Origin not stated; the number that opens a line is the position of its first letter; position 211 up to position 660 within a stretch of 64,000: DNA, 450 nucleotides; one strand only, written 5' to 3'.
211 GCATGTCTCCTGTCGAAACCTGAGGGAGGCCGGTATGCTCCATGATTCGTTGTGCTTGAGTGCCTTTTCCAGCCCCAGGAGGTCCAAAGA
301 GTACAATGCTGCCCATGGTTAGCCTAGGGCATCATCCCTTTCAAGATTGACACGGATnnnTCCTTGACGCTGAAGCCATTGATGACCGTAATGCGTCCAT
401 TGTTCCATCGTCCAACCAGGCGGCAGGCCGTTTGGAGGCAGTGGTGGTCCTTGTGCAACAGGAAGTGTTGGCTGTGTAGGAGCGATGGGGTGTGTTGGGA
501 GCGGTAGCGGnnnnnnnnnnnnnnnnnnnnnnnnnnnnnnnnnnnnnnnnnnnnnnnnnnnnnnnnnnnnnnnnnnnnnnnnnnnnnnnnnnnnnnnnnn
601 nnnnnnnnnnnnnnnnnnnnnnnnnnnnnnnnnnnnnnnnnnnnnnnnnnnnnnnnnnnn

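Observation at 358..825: Three giant surface proteins at separate loci share one cytoplasmic tail design: TM helix, acidic patch, Pro/Ala-rich linker, terminal PxGW..W aromatic motif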

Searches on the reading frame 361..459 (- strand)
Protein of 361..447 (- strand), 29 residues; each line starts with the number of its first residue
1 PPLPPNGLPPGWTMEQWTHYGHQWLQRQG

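Call 10: search_protein_families(library=pfam, proteins=[window:361-447:-], max_evalue=10)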
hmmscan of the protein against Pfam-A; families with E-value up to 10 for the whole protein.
seq(29 aa): 0 families

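Call 51: search_solved_structures(query=A1, max_evalue=10, show_alignments=3)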
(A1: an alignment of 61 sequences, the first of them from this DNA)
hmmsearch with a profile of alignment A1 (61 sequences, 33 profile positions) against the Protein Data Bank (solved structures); distinct sequences matched with E-value up to 10: 16.
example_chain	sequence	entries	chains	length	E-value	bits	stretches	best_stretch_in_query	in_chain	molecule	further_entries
7bqg_A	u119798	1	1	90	0.33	13.6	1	5-15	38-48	Protein salvador homolog 1,Dendrin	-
7bqf_A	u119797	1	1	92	0.38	13.4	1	5-15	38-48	Protein salvador homolog 1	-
1ub1_A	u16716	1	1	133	0.61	12.8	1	2-16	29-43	attachment region binding protein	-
6c1y_A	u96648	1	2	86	0.67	12.6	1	2-16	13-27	Methyl-CpG-binding protein 2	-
1qk9_A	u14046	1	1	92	0.74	12.5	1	2-16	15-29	METHYL-CPG-BINDING PROTEIN 2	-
3c2i_A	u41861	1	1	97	0.79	12.4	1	2-16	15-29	Methyl-CpG-binding protein 2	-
8ajr_A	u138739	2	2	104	0.8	12.4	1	2-16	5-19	Methyl-CpG-binding protein 2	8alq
5bt2_A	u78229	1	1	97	0.8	12.4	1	2-16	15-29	Methyl-CpG-binding protein 2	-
6ogj_A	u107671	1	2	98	0.81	12.4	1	2-16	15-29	Methyl-CpG-binding protein 2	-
9rpq_A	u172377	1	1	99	0.81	12.4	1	2-16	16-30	Methyl-CpG-binding protein 2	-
9rpp_A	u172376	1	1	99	0.82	12.4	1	2-16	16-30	Methyl-CpG-binding protein 2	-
6ogk_A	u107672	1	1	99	0.82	12.4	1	2-16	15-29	Methyl-CpG-binding protein 2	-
6yww_A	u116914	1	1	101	0.84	12.3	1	2-16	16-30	Truncated methyl CpG binding protein 2 transcript 1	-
6sr6_B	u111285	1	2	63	1.4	11.6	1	3-18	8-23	Putative ribosome associated protein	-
2cc1_A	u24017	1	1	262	2.2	11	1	9-16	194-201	Beta-lactamase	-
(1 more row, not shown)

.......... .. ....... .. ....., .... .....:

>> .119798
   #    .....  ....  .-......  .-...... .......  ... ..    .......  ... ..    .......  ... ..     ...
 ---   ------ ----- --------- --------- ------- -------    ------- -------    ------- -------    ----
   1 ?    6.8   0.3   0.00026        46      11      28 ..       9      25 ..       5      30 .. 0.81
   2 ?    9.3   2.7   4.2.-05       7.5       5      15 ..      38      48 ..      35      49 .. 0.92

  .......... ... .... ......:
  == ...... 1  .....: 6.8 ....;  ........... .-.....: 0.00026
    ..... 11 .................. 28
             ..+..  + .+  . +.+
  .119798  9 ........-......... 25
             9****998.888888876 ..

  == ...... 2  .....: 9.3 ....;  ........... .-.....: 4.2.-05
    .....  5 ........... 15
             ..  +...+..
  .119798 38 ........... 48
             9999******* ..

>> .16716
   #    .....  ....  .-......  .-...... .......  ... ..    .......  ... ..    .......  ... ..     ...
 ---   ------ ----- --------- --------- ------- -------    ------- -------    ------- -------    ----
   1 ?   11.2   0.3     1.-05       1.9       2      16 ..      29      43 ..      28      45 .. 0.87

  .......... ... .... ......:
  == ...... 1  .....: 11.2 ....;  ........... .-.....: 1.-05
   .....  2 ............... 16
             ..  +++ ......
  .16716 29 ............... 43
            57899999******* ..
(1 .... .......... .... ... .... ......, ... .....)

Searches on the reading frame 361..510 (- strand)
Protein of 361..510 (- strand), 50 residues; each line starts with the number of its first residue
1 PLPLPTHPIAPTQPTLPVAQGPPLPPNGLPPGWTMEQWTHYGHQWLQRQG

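Call 23: find_homologous_proteins(query=A2, max_evalue=0.01)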
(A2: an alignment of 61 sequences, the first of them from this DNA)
Query A2 (61 sequences) (44 aa, profile of the alignment): 307 proteins with E <= 0.01 among 765 candidates; the best 120 are listed.
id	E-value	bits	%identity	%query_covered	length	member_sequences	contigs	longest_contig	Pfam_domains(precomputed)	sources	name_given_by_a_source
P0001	2.6e-15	73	66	73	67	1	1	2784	-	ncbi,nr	ncbi:MAG: hypothetical protein VXW89_05075, partial [Candidatus Thermoplasmatota archaeon]|nr:hypoth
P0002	3.1e-15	73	74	70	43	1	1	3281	-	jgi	-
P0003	3.7e-15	73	60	95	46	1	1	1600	-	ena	-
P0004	6.2e-15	72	50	91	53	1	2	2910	-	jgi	-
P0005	6.8e-15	72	62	66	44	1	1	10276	-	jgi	-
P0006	7.3e-15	72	59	93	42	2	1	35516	-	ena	-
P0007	7.4e-15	72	57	52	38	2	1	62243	-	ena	-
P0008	7.4e-15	72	63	68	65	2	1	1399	-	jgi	jgi:hypothetical protein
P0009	8.7e-15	72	56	36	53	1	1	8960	-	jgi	-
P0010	9.1e-15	72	67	68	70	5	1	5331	-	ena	-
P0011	1.1e-14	71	56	89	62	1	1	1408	-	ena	-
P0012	1.2e-14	71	56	93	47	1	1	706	-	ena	-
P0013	1.6e-14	71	66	66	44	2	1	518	-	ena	-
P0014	1.8e-14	71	50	95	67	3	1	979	-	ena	-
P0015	1.8e-14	71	51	89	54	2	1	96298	-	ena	-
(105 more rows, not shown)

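Call 36: predict_structure(alignment_id=A3)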
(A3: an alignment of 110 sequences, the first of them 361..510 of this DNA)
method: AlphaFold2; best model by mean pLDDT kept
length: 50 residues; sequences in the alignment: 110
mean_pLDDT: 76.4   pTM: 0.45
mean pLDDT of the five models: 76.4, 75.3, 74.3, 73.9, 72.3
residues with pLDDT >= 90: 7; 70-90: 23; 50-70: 20; < 50: 0
segments of 3 or more residues with pLDDT < 50: none
pLDDT, mean of each block of 10 residues (from residue 1): 64 60 84 89 86
secondary structure, 60 per line:
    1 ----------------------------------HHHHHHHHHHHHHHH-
elements in order: H35-49

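Call 40: fold_search(model_id=the predicted structure, library=pdb)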
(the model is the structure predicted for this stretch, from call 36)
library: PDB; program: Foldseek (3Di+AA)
matches with E <= 10: 0; with E <= 0.001: 0
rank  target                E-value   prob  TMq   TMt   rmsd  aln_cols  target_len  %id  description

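Call 44: search_protein_representatives(alignment_id=A3)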
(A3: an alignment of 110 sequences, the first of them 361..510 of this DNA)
Query: 110 sequences, 65 profile positions. Proteins with E-value up to 0.001 (for the whole library): 639; up to 1e-10: 452; up to 1e-30: 0. The best 150 are listed.
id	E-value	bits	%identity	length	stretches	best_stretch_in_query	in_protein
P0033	1.9e-18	82.7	-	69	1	10-64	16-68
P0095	5.3e-18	81.3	-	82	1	10-63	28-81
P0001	2.6e-17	79.1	-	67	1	20-63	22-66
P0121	3.2e-17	78.8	-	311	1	14-63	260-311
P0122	6.1e-17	77.9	-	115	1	14-64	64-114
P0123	7.3e-17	77.6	-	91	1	15-63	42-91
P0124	1.2e-16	76.9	-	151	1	18-62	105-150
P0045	1.4e-16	76.7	-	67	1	20-64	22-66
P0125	2.3e-16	76.0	-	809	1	15-63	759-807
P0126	2.8e-16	75.7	-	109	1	15-64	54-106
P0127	4.1e-16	75.2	-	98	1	11-63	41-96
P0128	4.5e-16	75.1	-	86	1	15-63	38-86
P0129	5.1e-16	74.9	-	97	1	15-63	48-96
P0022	5.1e-16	74.9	-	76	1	21-63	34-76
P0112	5.3e-16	74.8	-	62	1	6-63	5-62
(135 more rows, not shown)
